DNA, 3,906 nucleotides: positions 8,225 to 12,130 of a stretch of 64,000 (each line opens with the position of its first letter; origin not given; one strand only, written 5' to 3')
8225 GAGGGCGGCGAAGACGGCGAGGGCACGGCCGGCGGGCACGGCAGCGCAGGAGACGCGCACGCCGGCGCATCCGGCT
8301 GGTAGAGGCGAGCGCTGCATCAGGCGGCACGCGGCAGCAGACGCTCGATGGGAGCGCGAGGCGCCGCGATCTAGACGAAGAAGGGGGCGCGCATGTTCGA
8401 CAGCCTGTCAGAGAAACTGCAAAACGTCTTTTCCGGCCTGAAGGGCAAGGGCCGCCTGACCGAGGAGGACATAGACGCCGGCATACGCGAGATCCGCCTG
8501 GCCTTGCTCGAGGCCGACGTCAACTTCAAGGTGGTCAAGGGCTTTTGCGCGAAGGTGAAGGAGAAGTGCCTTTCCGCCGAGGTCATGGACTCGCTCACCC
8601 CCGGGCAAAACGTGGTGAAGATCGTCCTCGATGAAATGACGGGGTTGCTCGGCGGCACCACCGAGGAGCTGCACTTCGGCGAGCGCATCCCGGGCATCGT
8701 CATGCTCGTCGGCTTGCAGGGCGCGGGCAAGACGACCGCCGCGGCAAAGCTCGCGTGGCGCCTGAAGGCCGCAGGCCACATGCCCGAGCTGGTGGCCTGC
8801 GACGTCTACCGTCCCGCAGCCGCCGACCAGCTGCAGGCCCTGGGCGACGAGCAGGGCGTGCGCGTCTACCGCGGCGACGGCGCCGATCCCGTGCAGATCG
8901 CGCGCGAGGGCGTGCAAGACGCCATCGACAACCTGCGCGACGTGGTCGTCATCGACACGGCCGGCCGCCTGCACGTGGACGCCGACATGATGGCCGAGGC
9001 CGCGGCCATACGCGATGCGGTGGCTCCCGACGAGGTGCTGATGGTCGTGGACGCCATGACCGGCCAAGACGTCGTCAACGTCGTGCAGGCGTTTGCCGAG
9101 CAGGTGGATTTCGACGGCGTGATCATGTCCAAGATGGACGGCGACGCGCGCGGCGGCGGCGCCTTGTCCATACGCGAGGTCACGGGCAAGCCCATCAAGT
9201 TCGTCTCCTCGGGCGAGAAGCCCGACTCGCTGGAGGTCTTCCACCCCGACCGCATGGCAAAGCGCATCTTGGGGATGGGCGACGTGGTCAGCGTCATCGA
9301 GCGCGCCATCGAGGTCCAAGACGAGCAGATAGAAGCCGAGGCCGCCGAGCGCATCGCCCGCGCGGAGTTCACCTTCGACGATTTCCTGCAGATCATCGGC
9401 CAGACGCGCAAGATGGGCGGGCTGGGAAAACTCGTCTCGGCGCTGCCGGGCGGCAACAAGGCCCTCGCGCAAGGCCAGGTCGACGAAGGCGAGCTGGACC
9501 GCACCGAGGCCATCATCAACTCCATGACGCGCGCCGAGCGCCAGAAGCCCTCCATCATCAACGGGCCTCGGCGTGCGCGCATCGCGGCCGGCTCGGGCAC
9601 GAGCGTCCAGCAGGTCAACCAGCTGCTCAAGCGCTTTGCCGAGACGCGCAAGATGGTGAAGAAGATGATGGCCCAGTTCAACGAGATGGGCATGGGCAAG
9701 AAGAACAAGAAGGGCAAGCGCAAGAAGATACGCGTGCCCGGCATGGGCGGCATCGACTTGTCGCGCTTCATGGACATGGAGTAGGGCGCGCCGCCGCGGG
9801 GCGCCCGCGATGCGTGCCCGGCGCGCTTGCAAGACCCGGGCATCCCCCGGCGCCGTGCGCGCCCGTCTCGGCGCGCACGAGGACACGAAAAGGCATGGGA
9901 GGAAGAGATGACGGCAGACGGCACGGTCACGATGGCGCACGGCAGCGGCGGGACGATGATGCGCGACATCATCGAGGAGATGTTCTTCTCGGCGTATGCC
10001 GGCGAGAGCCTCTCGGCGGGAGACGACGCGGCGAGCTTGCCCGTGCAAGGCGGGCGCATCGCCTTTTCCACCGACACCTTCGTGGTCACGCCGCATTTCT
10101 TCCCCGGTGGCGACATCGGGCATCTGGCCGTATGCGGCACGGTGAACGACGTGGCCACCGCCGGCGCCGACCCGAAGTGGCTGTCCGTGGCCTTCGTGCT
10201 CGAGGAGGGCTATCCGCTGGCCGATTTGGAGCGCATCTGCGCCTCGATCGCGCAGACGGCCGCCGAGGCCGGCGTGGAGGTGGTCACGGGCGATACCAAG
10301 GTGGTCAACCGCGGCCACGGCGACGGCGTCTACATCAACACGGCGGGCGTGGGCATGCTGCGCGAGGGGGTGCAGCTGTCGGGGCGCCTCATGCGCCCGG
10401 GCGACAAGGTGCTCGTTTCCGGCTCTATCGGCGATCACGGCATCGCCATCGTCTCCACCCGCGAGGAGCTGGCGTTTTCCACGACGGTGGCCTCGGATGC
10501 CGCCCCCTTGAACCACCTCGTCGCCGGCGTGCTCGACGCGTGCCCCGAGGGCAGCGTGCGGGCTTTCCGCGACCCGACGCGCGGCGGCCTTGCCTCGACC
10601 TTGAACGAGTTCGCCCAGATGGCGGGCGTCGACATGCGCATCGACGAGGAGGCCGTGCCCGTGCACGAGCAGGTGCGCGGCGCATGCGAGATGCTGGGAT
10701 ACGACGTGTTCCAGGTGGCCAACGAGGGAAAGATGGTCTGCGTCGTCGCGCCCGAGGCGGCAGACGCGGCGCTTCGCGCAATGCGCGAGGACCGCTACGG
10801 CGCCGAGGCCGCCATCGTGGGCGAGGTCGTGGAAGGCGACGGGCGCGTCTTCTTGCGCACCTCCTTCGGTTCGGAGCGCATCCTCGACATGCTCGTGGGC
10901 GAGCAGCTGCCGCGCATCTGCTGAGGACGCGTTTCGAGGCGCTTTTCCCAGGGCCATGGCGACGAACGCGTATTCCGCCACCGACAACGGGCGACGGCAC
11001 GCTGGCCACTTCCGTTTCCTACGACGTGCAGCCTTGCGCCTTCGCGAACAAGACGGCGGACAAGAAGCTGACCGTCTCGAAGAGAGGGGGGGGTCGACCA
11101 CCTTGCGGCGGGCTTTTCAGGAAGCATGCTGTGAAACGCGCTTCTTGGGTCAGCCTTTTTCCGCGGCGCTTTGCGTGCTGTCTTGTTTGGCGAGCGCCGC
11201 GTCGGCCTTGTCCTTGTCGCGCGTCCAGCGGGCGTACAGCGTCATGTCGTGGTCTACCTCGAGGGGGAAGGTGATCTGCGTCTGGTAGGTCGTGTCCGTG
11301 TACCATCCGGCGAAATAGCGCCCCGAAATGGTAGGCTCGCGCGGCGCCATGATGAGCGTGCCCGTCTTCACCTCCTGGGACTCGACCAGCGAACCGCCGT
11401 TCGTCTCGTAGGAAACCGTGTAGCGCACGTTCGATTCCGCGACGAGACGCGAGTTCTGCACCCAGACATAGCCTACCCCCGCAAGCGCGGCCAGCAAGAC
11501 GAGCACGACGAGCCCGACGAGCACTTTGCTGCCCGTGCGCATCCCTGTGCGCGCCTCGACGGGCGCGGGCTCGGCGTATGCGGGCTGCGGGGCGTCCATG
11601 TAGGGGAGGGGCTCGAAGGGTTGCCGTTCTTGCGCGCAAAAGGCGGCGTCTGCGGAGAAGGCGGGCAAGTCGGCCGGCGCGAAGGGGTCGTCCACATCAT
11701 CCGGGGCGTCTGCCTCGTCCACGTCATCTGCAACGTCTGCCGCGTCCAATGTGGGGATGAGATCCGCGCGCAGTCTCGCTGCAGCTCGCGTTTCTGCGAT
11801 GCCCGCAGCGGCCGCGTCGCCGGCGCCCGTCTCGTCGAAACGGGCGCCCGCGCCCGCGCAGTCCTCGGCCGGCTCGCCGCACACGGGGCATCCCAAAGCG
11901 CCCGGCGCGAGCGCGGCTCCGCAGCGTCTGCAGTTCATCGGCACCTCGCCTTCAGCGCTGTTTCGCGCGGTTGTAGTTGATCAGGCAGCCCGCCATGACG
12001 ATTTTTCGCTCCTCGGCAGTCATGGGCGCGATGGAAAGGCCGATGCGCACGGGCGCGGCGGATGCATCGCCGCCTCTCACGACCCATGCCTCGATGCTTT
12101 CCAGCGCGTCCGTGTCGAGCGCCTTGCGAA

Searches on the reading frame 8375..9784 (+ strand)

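Call 21: search_protein_families(library=pfam, proteins=[window:8375-9784:+], max_evalue=0.00001)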
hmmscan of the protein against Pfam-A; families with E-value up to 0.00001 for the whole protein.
window:8375-9784:+ (469 aa): 4 families
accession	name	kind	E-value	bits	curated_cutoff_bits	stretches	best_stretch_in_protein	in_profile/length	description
PF00448.28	SRP54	-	6.5e-69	231.9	22.7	1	108-300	3-196/196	SRP54-type protein, GTPase domain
PF02978.25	SRP_SPB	-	5.7e-31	107.2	27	1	331-428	1-91/91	Signal peptide binding domain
PF02881.24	SRP54_N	-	2.8e-21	75.9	22.4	1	11-88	1-75/75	SRP54-type protein, helical bundle domain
PF13401.12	AAA_22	-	3.1e-06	28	27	0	107-215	6-110/130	AAA domain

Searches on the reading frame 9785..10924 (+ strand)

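Call 21: search_protein_families(library=pfam, proteins=[window:9785-10924:+], max_evalue=0.00001)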
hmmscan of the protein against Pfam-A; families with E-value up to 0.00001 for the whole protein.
window:9785-10924:+ (379 aa): 2 families
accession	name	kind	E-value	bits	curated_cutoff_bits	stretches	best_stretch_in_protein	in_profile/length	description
PF02769.27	AIRS_C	-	2.1e-29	103.1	23.1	1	204-353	1-150/156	AIR synthase related protein, C-terminal domain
PF00586.29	AIRS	-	8.2e-24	84.6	24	1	79-191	1-111/112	AIR synthase related protein, N-terminal domain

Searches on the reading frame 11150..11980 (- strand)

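Call 21: search_protein_families(library=pfam, proteins=[window:11150-11980:-], max_evalue=0.00001)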
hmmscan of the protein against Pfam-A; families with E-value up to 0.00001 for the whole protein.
window:11150-11980:- (276 aa): 1 family
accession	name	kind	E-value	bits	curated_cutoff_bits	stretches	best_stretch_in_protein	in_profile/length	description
PF09479.16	Flg_new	-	3.6e-17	62.7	27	1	187-250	1-64/65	Listeria-Bacteroides repeat domain (List_Bact_rpt)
